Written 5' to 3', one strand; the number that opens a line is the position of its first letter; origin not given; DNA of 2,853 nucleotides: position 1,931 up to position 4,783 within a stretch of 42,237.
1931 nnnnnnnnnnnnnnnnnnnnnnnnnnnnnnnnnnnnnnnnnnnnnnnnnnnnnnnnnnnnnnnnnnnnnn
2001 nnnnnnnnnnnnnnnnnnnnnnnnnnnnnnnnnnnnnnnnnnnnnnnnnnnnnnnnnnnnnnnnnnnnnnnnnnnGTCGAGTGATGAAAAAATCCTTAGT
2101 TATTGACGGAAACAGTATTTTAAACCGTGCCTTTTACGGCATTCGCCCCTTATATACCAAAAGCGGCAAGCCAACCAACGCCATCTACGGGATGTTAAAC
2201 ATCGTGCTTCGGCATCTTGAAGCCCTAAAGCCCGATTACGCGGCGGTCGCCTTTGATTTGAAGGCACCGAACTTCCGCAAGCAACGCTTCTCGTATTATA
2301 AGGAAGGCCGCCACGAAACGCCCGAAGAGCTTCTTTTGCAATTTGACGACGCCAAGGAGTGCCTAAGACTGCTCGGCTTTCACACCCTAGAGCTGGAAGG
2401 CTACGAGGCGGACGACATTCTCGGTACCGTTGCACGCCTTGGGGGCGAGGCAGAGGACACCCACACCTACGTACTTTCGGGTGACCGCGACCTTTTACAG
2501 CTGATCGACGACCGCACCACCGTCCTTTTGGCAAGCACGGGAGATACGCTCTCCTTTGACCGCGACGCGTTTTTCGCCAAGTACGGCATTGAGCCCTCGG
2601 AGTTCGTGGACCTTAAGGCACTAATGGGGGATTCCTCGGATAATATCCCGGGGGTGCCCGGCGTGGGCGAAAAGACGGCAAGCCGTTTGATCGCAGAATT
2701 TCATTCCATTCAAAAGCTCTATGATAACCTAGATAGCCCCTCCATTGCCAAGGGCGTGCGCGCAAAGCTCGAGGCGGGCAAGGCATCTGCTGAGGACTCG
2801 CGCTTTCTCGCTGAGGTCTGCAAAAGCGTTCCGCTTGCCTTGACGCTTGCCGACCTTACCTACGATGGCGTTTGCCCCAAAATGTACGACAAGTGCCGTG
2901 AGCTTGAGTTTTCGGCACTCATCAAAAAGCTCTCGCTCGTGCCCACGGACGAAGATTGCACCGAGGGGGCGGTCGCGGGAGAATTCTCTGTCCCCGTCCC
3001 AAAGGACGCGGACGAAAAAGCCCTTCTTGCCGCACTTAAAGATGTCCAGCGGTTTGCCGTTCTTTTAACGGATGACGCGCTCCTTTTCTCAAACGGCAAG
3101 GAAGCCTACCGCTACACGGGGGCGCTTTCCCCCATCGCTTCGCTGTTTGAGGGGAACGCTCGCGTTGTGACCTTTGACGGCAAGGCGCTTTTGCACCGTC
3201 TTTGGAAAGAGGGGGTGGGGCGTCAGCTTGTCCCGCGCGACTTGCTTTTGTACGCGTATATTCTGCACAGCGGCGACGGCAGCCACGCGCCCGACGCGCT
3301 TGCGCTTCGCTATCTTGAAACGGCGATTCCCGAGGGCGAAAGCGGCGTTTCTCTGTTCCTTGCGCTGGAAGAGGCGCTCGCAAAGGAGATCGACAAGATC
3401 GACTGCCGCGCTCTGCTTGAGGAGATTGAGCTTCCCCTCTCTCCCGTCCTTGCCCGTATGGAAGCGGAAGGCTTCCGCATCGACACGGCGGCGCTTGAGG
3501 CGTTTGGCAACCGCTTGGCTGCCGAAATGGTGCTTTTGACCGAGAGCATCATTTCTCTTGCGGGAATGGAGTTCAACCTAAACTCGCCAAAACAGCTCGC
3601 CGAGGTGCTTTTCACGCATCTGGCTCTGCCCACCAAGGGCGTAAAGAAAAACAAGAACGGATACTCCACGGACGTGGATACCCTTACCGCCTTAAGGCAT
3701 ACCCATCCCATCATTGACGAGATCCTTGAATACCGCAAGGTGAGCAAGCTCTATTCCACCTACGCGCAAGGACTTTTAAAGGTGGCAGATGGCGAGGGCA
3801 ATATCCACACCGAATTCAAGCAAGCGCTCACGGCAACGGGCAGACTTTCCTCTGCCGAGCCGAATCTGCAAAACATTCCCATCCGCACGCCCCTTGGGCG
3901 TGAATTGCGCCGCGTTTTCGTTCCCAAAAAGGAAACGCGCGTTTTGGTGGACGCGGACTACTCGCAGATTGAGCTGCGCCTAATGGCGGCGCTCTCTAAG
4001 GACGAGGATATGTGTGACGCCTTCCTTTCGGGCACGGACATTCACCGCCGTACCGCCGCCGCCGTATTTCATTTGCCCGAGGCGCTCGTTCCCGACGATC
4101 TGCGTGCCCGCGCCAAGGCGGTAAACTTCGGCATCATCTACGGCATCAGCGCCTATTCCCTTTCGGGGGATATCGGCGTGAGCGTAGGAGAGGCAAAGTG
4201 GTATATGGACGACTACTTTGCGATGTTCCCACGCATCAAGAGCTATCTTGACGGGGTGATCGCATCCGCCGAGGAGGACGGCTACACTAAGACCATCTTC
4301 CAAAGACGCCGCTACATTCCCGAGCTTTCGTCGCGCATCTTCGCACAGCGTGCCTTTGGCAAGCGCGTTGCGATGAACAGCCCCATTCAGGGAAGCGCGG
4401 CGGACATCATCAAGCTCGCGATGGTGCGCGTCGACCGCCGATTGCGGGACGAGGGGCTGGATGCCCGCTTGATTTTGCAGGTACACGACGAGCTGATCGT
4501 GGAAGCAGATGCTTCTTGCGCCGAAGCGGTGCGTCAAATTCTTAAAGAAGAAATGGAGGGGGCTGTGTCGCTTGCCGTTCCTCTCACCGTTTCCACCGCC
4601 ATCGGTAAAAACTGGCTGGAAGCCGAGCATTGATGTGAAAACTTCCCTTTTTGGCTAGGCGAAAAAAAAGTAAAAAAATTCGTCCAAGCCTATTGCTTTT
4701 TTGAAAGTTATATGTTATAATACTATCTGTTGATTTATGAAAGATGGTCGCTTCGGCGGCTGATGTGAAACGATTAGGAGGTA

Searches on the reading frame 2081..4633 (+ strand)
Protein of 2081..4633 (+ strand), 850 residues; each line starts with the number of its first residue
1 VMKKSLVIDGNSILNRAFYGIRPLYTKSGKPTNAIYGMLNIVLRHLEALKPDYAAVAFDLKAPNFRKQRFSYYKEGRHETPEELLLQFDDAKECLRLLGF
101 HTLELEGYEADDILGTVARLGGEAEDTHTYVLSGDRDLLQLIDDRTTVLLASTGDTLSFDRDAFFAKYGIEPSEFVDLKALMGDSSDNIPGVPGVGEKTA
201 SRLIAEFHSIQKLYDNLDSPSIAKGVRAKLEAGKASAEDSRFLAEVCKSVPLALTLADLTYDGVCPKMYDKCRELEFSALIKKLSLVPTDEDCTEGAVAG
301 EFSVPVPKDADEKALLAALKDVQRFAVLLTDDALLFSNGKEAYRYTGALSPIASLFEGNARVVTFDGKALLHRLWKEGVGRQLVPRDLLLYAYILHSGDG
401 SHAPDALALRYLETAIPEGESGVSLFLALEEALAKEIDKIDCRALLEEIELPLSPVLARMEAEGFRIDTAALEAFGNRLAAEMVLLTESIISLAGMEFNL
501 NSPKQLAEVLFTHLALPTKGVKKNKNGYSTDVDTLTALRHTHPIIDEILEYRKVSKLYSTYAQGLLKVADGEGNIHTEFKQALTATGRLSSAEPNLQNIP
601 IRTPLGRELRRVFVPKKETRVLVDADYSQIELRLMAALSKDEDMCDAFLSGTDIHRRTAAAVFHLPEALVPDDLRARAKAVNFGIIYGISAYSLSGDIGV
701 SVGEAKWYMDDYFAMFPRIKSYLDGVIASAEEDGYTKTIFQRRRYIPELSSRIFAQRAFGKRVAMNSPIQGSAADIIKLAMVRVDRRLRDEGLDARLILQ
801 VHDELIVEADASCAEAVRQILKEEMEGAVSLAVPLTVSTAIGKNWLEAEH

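Call 56: search_protein_families(library=pfam, proteins=[window:2081-4633:+], max_evalue=0.00001)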
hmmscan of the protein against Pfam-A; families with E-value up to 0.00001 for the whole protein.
window:2081-4633:+ (850 aa): 3 families
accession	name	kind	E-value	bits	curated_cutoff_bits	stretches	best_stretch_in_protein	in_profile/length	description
PF00476.26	DNA_pol_A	-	8.5e-150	499.4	34.3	1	471-847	3-381/381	DNA polymerase family A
PF02739.22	5_3_exonuc_N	-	2.4e-49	167.6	34.3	1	5-169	2-164/164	5'-3' exonuclease, N-terminal resolvase-like domain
PF01367.25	5_3_exonuc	-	1.8e-28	99.3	40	1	170-263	1-93/97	5'-3' exonuclease, C-terminal SAM fold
